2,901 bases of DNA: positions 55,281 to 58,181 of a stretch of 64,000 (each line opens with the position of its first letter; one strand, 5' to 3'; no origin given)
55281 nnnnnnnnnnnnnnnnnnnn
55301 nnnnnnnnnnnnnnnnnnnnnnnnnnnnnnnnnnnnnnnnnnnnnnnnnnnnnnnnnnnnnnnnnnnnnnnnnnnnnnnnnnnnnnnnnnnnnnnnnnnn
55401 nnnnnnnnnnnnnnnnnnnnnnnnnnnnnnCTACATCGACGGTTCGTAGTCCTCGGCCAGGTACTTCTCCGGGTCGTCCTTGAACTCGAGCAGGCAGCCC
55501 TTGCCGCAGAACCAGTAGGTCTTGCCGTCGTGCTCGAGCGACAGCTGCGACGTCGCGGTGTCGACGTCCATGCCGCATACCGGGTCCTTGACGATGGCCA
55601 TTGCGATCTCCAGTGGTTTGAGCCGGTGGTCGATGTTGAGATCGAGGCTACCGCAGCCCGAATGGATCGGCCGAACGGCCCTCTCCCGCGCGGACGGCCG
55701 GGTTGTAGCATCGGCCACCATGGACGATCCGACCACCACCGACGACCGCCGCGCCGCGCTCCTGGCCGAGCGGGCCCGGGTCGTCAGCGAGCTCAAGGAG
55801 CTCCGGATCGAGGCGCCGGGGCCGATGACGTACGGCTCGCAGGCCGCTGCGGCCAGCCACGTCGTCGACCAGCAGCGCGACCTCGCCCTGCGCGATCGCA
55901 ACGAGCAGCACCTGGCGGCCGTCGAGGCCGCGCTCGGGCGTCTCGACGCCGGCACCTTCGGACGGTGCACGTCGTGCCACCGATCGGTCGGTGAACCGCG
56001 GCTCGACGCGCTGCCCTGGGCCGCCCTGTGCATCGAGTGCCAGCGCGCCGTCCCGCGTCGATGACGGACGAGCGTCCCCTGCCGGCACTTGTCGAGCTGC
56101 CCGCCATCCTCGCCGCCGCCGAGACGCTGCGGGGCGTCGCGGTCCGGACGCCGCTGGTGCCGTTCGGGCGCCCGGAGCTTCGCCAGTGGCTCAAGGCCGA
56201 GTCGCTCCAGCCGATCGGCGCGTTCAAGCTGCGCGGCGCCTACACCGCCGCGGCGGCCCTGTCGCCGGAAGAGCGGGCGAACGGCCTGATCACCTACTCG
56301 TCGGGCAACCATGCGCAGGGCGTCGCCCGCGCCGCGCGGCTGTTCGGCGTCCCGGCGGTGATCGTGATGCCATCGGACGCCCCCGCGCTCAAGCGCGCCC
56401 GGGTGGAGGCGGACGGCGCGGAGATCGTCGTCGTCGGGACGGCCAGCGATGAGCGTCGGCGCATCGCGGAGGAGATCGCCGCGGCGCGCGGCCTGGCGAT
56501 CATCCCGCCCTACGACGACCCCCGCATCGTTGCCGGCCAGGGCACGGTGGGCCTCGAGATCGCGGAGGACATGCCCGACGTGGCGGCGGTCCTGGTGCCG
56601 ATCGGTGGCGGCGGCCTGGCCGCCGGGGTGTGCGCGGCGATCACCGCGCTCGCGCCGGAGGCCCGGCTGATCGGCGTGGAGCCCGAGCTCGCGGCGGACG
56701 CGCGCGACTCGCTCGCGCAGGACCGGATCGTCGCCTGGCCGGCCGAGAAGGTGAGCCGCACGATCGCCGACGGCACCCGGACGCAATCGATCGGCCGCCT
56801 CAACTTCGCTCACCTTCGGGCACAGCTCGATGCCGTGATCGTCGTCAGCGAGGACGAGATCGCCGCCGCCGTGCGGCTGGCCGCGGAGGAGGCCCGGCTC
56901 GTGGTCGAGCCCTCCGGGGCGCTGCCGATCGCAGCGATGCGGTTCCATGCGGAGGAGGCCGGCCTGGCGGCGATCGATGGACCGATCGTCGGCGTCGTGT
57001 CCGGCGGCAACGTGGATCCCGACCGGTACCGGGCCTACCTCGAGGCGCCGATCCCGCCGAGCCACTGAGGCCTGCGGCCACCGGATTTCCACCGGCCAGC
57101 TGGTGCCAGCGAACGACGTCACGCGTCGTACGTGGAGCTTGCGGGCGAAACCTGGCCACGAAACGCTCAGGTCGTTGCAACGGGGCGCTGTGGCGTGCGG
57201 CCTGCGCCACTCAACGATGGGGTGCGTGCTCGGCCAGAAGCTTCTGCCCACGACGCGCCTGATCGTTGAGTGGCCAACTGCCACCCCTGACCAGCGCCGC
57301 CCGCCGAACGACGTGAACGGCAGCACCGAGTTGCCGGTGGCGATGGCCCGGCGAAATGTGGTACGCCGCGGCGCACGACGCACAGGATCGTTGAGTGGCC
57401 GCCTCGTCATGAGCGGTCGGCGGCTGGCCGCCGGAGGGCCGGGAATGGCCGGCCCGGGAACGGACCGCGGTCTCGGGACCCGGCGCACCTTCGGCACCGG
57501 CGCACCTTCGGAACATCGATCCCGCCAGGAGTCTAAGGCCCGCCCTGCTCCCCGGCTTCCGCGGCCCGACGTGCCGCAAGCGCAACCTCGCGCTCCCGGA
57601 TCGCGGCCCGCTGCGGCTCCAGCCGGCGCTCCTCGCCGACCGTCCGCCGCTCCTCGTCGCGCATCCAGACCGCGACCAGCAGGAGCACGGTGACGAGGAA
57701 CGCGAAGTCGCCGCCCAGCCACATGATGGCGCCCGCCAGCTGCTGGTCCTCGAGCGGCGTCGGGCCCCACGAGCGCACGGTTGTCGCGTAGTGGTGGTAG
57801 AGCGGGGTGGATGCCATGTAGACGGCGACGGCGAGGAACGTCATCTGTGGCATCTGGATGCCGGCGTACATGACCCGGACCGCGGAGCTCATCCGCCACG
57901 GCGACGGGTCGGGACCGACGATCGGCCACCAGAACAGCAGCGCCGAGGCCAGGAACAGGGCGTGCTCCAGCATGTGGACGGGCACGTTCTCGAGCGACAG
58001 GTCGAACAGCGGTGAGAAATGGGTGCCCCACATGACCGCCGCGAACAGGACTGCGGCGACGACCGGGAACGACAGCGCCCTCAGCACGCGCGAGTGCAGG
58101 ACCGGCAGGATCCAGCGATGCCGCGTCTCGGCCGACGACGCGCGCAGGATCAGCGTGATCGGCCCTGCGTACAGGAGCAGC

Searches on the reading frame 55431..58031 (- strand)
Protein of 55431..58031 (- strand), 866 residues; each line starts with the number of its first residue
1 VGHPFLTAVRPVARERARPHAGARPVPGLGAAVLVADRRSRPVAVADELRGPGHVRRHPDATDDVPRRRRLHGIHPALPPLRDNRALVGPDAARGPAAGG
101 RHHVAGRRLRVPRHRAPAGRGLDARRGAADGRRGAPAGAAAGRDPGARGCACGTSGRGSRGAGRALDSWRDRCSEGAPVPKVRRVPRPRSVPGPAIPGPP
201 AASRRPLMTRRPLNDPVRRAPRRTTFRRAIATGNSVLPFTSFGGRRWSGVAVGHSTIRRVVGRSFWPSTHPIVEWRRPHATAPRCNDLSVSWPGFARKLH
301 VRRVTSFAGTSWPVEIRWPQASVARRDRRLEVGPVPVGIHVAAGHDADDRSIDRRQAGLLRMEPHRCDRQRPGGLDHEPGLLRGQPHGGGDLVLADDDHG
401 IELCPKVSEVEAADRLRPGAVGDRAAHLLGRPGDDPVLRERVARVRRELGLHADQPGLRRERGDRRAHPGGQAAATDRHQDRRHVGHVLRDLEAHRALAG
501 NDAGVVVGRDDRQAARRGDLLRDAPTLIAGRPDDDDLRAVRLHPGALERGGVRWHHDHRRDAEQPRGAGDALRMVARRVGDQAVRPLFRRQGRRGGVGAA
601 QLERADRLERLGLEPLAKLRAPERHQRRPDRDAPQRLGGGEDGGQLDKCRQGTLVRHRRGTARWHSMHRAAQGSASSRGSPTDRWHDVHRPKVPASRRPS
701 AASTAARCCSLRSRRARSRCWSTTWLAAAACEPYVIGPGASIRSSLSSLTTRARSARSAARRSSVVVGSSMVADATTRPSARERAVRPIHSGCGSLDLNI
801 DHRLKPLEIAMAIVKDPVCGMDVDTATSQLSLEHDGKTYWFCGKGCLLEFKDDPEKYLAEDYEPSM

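Call 24: search_protein_families(library=pfam, proteins=[window:55431-58031:-], max_evalue=0.1)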
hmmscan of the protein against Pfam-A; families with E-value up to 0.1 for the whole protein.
window:55431-58031:- (866 aa): 2 families
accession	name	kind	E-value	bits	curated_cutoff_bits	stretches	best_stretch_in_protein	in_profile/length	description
PF04945.19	YHS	-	5.4e-15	55.6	30.3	1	814-858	1-44/47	YHS domain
PF24242.1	DUF7449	-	0.0042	17.5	27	1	642-672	40-69/89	Domain of unknown function (DUF7449)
